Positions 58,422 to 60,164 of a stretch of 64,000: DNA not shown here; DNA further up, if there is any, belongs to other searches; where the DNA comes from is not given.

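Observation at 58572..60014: ALDH-superfamily member lacking both the catalytic Cys and the general-base Glu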

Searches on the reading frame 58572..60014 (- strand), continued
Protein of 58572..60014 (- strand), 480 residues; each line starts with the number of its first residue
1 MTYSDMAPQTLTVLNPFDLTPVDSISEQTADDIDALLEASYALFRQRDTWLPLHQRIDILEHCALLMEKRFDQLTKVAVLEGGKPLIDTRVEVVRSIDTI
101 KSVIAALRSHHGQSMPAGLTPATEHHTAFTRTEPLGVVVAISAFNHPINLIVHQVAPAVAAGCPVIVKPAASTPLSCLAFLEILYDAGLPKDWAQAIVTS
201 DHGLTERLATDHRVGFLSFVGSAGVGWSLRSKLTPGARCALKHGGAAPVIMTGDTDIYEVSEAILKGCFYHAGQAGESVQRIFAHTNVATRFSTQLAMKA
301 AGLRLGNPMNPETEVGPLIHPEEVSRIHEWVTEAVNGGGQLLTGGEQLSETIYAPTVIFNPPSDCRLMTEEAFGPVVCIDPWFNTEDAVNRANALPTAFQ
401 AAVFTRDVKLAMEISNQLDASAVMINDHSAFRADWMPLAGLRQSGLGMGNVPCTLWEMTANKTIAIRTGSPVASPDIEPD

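Call 33: search_solved_structures(query=L002:7618-9276:+, max_evalue=1e-30)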
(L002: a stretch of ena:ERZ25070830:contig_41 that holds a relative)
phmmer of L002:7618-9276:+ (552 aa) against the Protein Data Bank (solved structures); distinct sequences matched with E-value up to 1e-30: 74 (the best 60 are shown).
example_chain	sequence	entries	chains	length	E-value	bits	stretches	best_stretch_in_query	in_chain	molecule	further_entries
9zgl_A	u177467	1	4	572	2.7e-110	372.9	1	2-545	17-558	Ancestral acetolactate synthase, catabolic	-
13bb_A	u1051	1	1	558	6.8e-103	348.5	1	4-548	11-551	acetolactate synthase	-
1ozf_A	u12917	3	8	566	2.7e-101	343.2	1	4-544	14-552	Acetolactate synthase, catabolic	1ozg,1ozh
5d6r_B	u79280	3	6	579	3e-101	343.1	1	4-544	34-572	Acetolactate synthase, catabolic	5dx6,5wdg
4rjj_A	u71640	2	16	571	4.7e-101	342.4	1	3-542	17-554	Acetolactate synthase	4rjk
4rji_A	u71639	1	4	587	5.2e-101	342.3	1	3-542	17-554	Acetolactate synthase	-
24pi_A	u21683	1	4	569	6e-99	335.5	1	4-544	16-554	Ancestral acetolactate synthase, catabolic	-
7tzz_A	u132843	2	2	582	2.3e-72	247.7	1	2-484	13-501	Acetolactate synthase, chloroplastic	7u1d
6u9h_A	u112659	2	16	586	4.7e-72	246.7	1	2-484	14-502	Acetolactate synthase, chloroplastic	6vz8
8et5_A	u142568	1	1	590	4.8e-72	246.7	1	2-484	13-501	Acetolactate synthase, chloroplastic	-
1ybh_A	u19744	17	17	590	4.8e-72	246.7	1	2-484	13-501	Acetolactate synthase, chloroplast | Acetolactate synthase | Acetolactate synthase, chloroplastic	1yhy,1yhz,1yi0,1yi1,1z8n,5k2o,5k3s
3e9y_A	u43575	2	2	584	6.3e-72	246.3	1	2-484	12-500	Acetolactate synthase, chloroplastic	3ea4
7stq_A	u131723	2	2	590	1.5e-71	245.1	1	2-484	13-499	Acetolactate synthase, chloroplastic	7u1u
9yjz_A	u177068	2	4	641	1.9e-71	244.7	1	6-534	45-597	Acetolactate synthase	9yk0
7u25_A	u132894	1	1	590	2e-71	244.6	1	2-484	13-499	Acetolactate synthase, chloroplastic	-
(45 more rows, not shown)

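Call 46: find_encoding_contigs(protein=P0051, flank=5000, max_places=1)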
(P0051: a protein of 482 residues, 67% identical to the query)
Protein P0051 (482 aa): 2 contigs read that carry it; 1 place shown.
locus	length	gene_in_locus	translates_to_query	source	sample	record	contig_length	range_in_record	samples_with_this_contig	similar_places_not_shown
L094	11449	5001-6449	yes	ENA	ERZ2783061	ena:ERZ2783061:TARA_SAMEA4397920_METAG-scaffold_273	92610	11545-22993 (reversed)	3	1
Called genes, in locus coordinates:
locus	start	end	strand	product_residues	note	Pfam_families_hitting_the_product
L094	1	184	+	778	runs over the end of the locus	PF01494:FAD_binding_3, PF00724:Oxidored_FMN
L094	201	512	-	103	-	PF00543:P-II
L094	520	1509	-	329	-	PF05982:Sbt_1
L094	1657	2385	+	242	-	PF01738:DLH, PF00326:Peptidase_S9 (faint)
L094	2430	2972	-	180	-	PF16036:Chalcone_3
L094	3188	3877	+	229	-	PF07588:DUF1554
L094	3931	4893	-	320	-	PF02754:CCG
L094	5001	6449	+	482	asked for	PF00171:Aldedh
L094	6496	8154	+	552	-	PF02776:TPP_enzyme_N, PF00205:TPP_enzyme_M, PF02775:TPP_enzyme_C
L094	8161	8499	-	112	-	PF07372:DUF1491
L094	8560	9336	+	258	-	PF00106:adh_short, PF08659:KR, PF01370:Epimerase (weak), PF13561:adh_short_C2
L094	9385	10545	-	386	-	PF02353:CMAS, PF13489:Methyltransf_23, PF13847:Methyltransf_31, PF08241:Methyltransf_11, PF08242:Methyltransf_12, PF13649:Methyltransf_25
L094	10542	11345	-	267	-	PF07103:DUF1365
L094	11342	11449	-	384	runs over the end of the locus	PF01593:Amino_oxidase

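Call 47: find_encoding_contigs(protein=P0048, flank=5000, max_places=1)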
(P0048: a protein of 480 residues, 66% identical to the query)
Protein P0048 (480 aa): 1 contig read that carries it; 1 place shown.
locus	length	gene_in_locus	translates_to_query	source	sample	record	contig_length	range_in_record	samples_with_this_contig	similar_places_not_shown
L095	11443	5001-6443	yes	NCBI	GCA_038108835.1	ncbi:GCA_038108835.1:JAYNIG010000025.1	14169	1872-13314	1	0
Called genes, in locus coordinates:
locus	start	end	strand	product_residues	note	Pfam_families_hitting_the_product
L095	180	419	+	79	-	-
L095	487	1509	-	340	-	PF13365:Trypsin_2, PF00595:PDZ (faint), PF13180:PDZ_2, PF17820:PDZ_6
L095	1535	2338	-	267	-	PF05982:Sbt_1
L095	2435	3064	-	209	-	PF00484:Pro_CA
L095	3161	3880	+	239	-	PF01738:DLH, PF00326:Peptidase_S9 (faint)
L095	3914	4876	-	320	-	PF02754:CCG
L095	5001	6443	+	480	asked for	PF00171:Aldedh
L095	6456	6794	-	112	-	PF07372:DUF1491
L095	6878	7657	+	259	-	PF00106:adh_short, PF08659:KR (weak), PF13561:adh_short_C2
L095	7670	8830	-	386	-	PF02353:CMAS, PF13489:Methyltransf_23, PF13847:Methyltransf_31 (weak), PF08241:Methyltransf_11, PF08242:Methyltransf_12, PF13649:Methyltransf_25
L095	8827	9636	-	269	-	PF07103:DUF1365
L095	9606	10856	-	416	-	PF01266:DAO (faint), PF01593:Amino_oxidase, PF13450:NAD_binding_8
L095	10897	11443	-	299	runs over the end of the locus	PF09130:DUF1932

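Call 48: find_encoding_contigs(protein=P0059, flank=5000, max_places=1)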
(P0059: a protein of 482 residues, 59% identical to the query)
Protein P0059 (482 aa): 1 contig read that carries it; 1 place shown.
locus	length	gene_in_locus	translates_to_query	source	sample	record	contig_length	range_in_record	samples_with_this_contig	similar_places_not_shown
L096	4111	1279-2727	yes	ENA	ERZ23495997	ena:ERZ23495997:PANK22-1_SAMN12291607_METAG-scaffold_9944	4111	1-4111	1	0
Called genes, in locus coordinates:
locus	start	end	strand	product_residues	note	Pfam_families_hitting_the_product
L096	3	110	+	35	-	?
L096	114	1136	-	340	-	PF13365:Trypsin_2, PF00595:PDZ (weak), PF13180:PDZ_2, PF17820:PDZ_6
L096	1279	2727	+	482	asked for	PF00171:Aldedh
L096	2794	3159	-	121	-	-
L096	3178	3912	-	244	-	-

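Call 50: predict_structure(alignment_id=A1)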
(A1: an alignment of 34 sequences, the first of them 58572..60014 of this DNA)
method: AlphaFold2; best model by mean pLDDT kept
length: 480 residues; sequences in the alignment: 34
mean_pLDDT: 88.6   pTM: 0.86
mean pLDDT of the five models: 88.6, 88.5, 88.0, 86.0, 85.3
residues with pLDDT >= 90: 325; 70-90: 104; 50-70: 42; < 50: 9
segments of 3 or more residues with pLDDT < 50: 1-7
pLDDT, mean of each block of 10 residues (from residue 1): 45 94 95 97 93 95 98 96 93 91 83 57 71 93 85 93 96 95 98 95 94 95 88 92 84 93 90 87 97 97 95 93 94 98 96 97 94 93 95 87 94 93 87 68 67 84 77 61
secondary structure, 60 per line:
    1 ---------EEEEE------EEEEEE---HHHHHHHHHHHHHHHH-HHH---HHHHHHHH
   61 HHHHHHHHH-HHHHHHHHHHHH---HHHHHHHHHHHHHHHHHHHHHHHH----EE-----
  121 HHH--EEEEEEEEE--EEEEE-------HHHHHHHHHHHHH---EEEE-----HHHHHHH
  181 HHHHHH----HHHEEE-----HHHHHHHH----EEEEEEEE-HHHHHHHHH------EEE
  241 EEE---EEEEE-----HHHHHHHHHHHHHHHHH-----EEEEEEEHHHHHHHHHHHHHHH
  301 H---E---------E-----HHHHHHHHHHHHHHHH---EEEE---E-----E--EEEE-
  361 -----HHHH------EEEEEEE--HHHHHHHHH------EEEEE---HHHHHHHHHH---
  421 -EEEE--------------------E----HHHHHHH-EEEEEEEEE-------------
elements in order: E10-14 E21-26 H30-45 H53-69 H71-82 H86-109 E126-134 E137-141 H149-161 E165-168 H174-186 E194-196 H202-209 E214-221 H223-231 E238-243 E247-251 H257-273 E279-285 H286-301 H321-336 E340-343 E356-359 H366-369 E376-382 H385-393 E400-404 H408-417 E422-425 H451-457 E459-467

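Call 53: fold_search(model_id=the predicted structure, library=pdb)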
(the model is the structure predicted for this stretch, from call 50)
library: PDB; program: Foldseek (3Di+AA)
matches with E <= 10: 1184; with E <= 0.001: 729
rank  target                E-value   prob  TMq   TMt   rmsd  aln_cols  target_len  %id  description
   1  5mz5_A                2.8e-49  1.00  0.90  0.89   2.8       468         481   29  Crystal structure of aldehyde dehydrogenase 21 (ALDH21) from Physcomitrella patens in its apoform (released 2017-08-09)
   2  5j6b_D                7.4e-49  1.00  0.90  0.90   3.1       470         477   32  Crystal structure of Aldehyde dehydrogenase from Burkholderia thailandensis in covelent complex with NADPH (released 2016-05-04)
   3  5j6b_A                1.1e-48  1.00  0.90  0.90   3.1       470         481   32  Crystal structure of Aldehyde dehydrogenase from Burkholderia thailandensis in covelent complex with NADPH (released 2016-05-04)
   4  5kf0_A                2.6e-48  1.00  0.89  0.89   3.1       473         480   32  Crystal structure of an Aldedhyde dehydrogenase from Burkholderia vietnamiensis (released 2016-11-09)
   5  5kf0_B                2.8e-48  1.00  0.90  0.90   3.1       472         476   32  Crystal structure of an Aldedhyde dehydrogenase from Burkholderia vietnamiensis (released 2016-11-09)
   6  5j6b_B                3.1e-48  1.00  0.90  0.91   3.1       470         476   32  Crystal structure of Aldehyde dehydrogenase from Burkholderia thailandensis in covelent complex with NADPH (released 2016-05-04)
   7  5mz5_B                3.5e-48  1.00  0.90  0.90   2.7       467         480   30  Crystal structure of aldehyde dehydrogenase 21 (ALDH21) from Physcomitrella patens in its apoform (released 2017-08-09)
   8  5jry                  1.1e-47  1.00  0.90  0.90   3.1       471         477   32  Crystal structure of a NAD-dependent Aldehyde dehydrogenase from Burkholderia multivorans in covalent complex with NAD (released 2016-06-08)
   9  3pqa_B                4.8e-47  1.00  0.90  0.94   1.8       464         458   31  Crystal structure of glyceraldehyde-3-phosphate dehydrogenase GapN from Methanocaldococcus jannaschii DSM 2661 (released 2010-12-15)
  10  3pqa_C                9.0e-47  1.00  0.90  0.95   1.7       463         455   31  Crystal structure of glyceraldehyde-3-phosphate dehydrogenase GapN from Methanocaldococcus jannaschii DSM 2661 (released 2010-12-15)
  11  3pqa_A                1.6e-46  1.00  0.90  0.94   2.9       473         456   31  Crystal structure of glyceraldehyde-3-phosphate dehydrogenase GapN from Methanocaldococcus jannaschii DSM 2661 (released 2010-12-15)
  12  8hap_A                2.1e-46  1.00  0.90  0.93   2.4       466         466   30  Crystal structure of thermostable acetaldehyde dehydrogenase from hyperthermophilic archaeon Sulfolobus tokodaii (released 2023-06-07)
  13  3pqa_D                2.2e-46  1.00  0.90  0.95   1.7       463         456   31  Crystal structure of glyceraldehyde-3-phosphate dehydrogenase GapN from Methanocaldococcus jannaschii DSM 2661 (released 2010-12-15)
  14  1uxv                  1.9e-44  1.00  0.89  0.86   2.5       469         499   29  Structural basis for allosteric regulation and substrate specificity of the non-phosphorylating glyceraldehyde-3-phospha (released 2004-08-05)
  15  8of1_B                2.0e-44  1.00  0.90  0.86   3.4       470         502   28  Structure of ALDH5F1 from moss Physcomitrium patens in complex with NAD+ in the contracted conformation (released 2024-03-27)
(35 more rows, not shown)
